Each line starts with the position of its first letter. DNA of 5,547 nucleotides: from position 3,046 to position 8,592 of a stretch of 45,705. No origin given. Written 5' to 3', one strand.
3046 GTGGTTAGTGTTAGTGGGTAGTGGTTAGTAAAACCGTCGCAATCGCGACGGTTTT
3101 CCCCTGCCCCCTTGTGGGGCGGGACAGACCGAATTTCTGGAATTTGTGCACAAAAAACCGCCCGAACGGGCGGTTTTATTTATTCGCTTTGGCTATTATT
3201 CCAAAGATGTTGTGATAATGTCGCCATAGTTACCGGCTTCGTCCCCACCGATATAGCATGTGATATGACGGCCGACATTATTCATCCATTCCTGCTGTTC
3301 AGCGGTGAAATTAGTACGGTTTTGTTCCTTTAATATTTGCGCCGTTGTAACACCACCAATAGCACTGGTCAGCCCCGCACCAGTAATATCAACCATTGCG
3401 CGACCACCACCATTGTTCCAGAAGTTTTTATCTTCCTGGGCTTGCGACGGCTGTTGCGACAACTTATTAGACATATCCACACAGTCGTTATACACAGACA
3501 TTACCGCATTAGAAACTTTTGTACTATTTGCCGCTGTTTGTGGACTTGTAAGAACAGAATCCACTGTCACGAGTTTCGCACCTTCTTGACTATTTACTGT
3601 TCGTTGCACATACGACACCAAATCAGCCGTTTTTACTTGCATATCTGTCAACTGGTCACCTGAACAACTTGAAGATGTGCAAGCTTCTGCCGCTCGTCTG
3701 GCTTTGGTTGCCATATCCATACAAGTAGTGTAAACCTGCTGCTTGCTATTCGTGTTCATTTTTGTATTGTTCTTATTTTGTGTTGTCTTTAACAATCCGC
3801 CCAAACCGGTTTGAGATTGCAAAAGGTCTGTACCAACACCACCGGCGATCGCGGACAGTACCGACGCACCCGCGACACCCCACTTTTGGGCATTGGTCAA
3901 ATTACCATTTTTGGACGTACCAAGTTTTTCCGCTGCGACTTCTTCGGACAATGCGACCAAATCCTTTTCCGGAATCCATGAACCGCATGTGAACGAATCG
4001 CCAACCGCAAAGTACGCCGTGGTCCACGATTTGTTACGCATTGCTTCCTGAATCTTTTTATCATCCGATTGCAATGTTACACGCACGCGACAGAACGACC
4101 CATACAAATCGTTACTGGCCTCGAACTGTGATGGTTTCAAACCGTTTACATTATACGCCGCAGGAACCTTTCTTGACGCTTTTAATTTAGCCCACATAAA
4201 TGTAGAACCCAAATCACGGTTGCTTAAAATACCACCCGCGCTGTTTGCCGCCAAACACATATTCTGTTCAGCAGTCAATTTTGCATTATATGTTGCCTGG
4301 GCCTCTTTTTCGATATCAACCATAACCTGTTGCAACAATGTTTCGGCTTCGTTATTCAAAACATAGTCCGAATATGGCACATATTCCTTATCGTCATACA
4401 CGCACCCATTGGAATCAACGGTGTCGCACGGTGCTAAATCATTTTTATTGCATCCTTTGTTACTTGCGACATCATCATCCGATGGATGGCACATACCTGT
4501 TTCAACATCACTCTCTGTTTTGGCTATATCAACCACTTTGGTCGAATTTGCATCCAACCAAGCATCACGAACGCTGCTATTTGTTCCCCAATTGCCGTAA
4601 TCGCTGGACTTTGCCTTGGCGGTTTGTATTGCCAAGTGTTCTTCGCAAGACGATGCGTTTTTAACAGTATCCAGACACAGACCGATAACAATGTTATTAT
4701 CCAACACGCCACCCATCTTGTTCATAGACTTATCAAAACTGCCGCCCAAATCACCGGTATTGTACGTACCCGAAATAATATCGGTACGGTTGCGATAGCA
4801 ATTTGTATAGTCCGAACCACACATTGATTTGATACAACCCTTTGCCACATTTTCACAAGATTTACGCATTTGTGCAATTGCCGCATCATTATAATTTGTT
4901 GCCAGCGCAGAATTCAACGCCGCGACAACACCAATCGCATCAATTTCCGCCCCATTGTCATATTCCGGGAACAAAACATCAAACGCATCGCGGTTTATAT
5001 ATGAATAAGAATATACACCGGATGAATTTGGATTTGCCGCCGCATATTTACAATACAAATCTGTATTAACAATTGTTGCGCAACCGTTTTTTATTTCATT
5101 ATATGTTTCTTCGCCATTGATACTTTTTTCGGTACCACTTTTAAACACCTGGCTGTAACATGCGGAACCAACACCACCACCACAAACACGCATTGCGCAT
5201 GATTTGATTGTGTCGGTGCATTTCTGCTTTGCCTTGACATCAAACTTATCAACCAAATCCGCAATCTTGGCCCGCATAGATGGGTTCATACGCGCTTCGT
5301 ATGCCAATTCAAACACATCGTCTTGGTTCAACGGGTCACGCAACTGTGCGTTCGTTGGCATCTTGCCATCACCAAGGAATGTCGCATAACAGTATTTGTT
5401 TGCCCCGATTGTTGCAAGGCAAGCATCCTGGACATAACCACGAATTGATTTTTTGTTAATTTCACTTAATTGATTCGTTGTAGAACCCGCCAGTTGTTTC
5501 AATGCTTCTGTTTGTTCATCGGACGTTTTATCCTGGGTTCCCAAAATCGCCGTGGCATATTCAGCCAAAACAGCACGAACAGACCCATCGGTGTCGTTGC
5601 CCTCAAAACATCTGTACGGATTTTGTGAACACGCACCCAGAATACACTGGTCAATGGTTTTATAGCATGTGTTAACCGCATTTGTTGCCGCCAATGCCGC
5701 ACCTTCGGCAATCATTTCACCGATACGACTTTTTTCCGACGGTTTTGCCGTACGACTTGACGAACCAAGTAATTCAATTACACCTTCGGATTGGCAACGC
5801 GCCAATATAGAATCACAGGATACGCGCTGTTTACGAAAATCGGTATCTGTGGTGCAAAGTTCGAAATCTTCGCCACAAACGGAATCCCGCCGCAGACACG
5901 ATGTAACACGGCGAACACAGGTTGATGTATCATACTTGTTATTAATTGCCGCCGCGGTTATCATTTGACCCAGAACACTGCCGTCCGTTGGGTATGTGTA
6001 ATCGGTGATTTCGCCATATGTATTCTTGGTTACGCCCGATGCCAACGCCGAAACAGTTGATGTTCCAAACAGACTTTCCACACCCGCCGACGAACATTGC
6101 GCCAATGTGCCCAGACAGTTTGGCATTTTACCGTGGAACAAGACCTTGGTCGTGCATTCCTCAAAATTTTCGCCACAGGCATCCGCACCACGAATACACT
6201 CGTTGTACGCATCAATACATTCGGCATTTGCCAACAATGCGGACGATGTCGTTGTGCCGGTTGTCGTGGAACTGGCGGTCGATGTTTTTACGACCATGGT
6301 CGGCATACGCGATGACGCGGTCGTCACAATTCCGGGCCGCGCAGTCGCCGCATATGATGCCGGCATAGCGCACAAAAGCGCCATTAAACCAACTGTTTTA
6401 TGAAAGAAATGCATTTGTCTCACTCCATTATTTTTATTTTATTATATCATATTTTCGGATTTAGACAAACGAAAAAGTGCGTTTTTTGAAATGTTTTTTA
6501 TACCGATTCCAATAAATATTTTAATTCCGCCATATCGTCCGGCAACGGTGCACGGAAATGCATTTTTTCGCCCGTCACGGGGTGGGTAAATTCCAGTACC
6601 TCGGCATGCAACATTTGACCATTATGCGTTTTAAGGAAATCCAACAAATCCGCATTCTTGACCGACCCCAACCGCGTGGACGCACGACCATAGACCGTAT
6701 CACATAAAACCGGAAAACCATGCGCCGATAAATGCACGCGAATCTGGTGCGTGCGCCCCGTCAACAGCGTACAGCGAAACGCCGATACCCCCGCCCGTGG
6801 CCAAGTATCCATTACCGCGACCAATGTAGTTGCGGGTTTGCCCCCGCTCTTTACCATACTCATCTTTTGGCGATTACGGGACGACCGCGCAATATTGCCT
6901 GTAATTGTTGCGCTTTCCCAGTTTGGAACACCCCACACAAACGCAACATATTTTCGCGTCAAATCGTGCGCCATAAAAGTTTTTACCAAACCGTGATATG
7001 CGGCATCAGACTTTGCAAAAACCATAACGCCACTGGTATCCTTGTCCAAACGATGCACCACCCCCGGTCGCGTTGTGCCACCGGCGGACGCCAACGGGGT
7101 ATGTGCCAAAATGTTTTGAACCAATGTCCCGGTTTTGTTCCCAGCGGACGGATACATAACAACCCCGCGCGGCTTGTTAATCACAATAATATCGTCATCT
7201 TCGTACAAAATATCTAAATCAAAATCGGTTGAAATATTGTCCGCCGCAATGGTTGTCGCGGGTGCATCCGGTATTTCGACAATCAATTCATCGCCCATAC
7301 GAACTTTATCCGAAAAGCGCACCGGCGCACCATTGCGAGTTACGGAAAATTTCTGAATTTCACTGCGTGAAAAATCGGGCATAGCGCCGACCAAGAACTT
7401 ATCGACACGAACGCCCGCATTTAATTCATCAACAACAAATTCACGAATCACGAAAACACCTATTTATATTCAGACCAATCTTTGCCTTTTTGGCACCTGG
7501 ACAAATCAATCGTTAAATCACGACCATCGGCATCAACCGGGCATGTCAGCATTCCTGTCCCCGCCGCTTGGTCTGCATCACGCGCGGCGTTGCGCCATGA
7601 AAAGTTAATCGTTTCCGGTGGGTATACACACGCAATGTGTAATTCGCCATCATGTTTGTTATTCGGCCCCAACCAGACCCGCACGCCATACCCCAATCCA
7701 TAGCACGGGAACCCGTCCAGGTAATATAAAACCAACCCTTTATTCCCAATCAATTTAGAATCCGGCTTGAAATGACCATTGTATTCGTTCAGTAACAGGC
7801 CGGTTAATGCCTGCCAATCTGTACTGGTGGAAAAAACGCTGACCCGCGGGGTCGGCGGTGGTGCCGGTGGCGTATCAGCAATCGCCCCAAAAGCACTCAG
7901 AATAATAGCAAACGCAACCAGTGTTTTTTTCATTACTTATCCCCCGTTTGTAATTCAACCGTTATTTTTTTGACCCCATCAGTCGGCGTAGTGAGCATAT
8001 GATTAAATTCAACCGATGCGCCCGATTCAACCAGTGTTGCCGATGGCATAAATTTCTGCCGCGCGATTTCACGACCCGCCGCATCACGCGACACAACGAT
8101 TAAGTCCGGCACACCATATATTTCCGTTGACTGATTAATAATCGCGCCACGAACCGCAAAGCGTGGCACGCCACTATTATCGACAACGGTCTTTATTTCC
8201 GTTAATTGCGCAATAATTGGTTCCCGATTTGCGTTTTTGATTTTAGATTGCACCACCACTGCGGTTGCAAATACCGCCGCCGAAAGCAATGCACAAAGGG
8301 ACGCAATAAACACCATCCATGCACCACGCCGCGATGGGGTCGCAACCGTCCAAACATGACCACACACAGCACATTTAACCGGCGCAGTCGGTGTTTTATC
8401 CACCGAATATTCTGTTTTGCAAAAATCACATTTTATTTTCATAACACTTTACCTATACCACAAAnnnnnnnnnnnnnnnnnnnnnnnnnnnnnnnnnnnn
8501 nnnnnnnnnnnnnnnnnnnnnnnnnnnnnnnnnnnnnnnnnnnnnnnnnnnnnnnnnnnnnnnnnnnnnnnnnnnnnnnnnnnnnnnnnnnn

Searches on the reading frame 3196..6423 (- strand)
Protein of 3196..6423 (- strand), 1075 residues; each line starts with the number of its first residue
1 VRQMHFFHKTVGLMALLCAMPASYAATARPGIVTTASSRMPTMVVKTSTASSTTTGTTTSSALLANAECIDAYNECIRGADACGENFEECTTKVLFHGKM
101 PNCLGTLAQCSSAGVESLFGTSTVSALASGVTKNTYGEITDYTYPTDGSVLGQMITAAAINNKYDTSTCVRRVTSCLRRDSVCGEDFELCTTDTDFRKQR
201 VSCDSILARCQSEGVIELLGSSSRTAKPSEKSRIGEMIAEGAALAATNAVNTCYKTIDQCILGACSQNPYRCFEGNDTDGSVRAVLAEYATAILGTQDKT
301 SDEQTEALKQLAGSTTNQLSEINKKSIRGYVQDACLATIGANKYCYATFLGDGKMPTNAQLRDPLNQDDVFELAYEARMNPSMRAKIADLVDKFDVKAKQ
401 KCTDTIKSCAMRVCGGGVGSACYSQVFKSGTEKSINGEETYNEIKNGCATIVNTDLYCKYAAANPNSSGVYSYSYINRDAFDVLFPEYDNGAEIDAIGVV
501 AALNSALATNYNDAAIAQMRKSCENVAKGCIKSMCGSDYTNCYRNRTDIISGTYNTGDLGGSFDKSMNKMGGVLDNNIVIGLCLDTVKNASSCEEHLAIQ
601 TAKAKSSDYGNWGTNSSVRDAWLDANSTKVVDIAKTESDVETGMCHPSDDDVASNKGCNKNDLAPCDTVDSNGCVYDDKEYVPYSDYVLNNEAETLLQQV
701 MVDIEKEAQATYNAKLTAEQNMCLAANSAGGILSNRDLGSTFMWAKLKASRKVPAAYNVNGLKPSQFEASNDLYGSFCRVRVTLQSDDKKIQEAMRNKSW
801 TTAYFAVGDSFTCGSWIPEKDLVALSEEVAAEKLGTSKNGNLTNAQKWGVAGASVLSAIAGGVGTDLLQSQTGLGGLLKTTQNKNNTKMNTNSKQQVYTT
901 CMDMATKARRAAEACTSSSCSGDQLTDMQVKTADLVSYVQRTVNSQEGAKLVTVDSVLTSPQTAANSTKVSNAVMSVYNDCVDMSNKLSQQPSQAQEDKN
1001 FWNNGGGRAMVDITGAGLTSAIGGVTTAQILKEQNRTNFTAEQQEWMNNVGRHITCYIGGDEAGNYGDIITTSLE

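Call 3: search_protein_families(library=pfam, proteins=[window:3196-6423:-], max_evalue=1)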
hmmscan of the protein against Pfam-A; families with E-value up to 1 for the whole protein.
window:3196-6423:- (1075 aa): 3 families
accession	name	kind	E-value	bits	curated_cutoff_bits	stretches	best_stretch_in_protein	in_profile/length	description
PF07564.17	DUF1542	-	0.049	14.1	24.3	1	284-329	11-56/77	Domain of Unknown Function (DUF1542)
PF00657.28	Lipase_GDSL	-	0.078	13.6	23.6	0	804-880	1-67/208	GDSL-like Lipase/Acylhydrolase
PF06301.17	Lambda_Kil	-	0.19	11.7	27.6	1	342-355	9-22/31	Bacteriophage lambda Kil protein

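Call 4: search_protein_families(library=ncbifam, proteins=[window:3196-6423:-], max_evalue=1)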
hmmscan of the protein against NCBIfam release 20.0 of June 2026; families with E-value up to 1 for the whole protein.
window:3196-6423:- (1075 aa): 1 family
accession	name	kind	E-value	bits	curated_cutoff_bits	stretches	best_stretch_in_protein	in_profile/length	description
TIGR01565.1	homeo_ZF_HD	subfamily_domain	0.057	13.4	57.45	0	1033-1049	2-18/58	homeobox domain, ZF-HD class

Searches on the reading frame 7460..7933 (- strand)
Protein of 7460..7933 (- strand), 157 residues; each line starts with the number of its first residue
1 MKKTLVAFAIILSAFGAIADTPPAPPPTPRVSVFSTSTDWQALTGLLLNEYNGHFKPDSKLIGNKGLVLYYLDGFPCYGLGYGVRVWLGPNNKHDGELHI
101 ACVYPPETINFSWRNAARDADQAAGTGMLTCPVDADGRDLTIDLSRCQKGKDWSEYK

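Call 3: search_protein_families(library=pfam, proteins=[window:7460-7933:-], max_evalue=1)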
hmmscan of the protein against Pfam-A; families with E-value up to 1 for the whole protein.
window:7460-7933:- (157 aa): 0 families

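Call 4: search_protein_families(library=ncbifam, proteins=[window:7460-7933:-], max_evalue=1)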
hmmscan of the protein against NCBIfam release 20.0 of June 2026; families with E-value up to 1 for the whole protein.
window:7460-7933:- (157 aa): 0 families
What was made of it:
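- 7460..7933 (-): Small secreted protein, 157 aa: signal peptide, Pro-rich linker, 4 Cys. Its start overlaps the stop of the ZitP-like gene. Function unknown. No family hit: calls 3, 4.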

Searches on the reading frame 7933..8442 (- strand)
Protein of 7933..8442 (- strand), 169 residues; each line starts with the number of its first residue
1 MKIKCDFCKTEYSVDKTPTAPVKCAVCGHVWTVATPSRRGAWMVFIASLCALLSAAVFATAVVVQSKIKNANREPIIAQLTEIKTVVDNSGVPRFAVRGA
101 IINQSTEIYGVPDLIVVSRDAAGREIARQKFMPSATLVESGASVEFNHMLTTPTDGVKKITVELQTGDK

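Call 3: search_protein_families(library=pfam, proteins=[window:7933-8442:-], max_evalue=1)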
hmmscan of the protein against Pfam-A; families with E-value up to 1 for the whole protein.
window:7933-8442:- (169 aa): 5 families
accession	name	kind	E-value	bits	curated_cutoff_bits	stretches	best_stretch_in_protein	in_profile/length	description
PF13717.11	Zn_ribbon_4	-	9.5e-06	25.9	30.3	1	1-32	1-36/36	zinc-ribbon domain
PF01667.23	Ribosomal_S27e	-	0.00097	19.2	24.5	1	1-30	6-35/55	Ribosomal protein S27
PF13719.11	Zn_ribbon_5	-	0.015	15.4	29.3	1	1-33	1-37/37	zinc-ribbon domain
PF09534.15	Trp_oprn_chp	-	0.028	14.7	29.6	1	19-100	43-126/180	Tryptophan-associated transmembrane protein (Trp_oprn_chp)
PF03604.18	Zn_ribbon_RPAB4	-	0.39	10.9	24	1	5-29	3-25/32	DNA directed RNA polymerase, 7 kDa subunit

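Call 4: search_protein_families(library=ncbifam, proteins=[window:7933-8442:-], max_evalue=1)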
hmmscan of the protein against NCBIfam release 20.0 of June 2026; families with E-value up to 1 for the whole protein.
window:7933-8442:- (169 aa): 8 families
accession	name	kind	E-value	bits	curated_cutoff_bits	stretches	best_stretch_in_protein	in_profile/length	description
NF001629.0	PRK00415.1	equivalog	2.1e-05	24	70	1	1-36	13-46/62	30S ribosomal protein S27e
TIGR02098.1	MJ0042_CXXC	domain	2.9e-05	23.6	20.9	1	1-33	1-37/38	MJ0042-type zinc finger domain-containing protein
NF038353.1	FxLYD_dom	domain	0.0064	16.4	23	1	95-162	4-69/71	FxLYD domain-containing protein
NF001606.0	PRK00398.1-3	equivalog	0.015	15.1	72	1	1-29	1-27/44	DNA-directed RNA polymerase subunit P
NF041259.1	mono_DmmA_fam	domain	0.024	14.9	60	1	2-35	51-84/101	dimethylamine monooxygenase subunit DmmA family protein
TIGR04104.1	cxxc_20_cxxc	subfamily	0.099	13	45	1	4-56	2-59/93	TIGR04104 family putative zinc finger protein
NF047912.1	ECs_2282_CxxC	subfamily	0.14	12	37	1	1-32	1-38/60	ECs_2282 family putative zinc-binding protein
NF001033.0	PRK00114.1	equivalog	0.29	10.3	244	1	2-17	269-284/297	Hsp33 family molecular chaperone HslO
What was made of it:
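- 7933..8442 (-): ZitP-like bitopic protein, 169 aa: cytoplasmic MJ0042-type CxxC..CxxC zinc ribbon, one TM helix, periplasmic DUF3426-like domain. Lies 23 nt downstream of P3 in every locus. Zn_ribbon_4 E 9.5e-6 and MJ0042_CXXC above cut-off: calls 3, 4.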

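Call 93: search_protein_families(library=pfam, alignment_id=A9, max_evalue=0.1)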
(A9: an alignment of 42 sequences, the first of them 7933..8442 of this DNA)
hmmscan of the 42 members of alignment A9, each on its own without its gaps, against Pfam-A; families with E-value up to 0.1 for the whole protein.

A. member 1, window:7933-8442:- (169 aa): 4 families
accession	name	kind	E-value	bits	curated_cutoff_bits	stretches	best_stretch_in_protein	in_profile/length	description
PF13717.11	Zn_ribbon_4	-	9.5e-06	25.9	30.3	1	1-32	1-36/36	zinc-ribbon domain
PF01667.23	Ribosomal_S27e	-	0.00097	19.2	24.5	1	1-30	6-35/55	Ribosomal protein S27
PF13719.11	Zn_ribbon_5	-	0.015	15.4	29.3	1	1-33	1-37/37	zinc-ribbon domain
PF09534.15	Trp_oprn_chp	-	0.028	14.7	29.6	1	19-100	43-126/180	Tryptophan-associated transmembrane protein (Trp_oprn_chp)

B. families by the number of members that match (of 42 scanned): 32 families (the first 25 are shown)
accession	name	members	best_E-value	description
PF13717.11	Zn_ribbon_4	42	8.8e-08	zinc-ribbon domain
PF11906.13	DUF3426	31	2.7e-06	Protein of unknown function (DUF3426)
PF01667.23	Ribosomal_S27e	28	3.8e-05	Ribosomal protein S27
PF13719.11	Zn_ribbon_5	24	1.9e-05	zinc-ribbon domain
PF09788.14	Tmemb_55A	18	0.00034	Transmembrane protein 55A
PF08592.16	Anthrone_oxy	16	7.9e-06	Anthrone oxygenase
PF13903.11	Claudin_2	10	0.0047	PMP-22/EMP/MP20/Claudin tight junction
PF14354.12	Lar_restr_allev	4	0.066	Restriction alleviation protein Lar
PF13567.11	DUF4131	3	0.0026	Domain of unknown function (DUF4131)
PF10571.15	UPF0547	3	0.014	Uncharacterised protein family UPF0547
PF13408.12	Zn_ribbon_recom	2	0.013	Recombinase zinc beta ribbon domain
PF05191.20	ADK_lid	2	0.017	Adenylate kinase, active site lid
PF06170.17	DUF983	2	0.072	Protein of unknown function (DUF983)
PF11238.13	DUF3039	2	0.096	Protein of unknown function (DUF3039)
PF14445.12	Prok-RING_2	1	0.01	Prokaryotic RING finger family 2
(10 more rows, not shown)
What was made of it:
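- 7933..8442 (-): Of 42 orthologues, 42 hit Zn_ribbon_4 and 31 hit DUF3426: call 93.
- On ZitP-like proteins (for the 169-aa neighbour): Of 42 orthologues, 42 hit Zn_ribbon_4 and 31 hit DUF3426 (call 93).
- Closest known: ZitP of Caulobacter crescentus. Same: Zinc ribbon, TM helix and DUF3426 architecture (call 93).
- ZitP architecture is confirmed (call 93).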
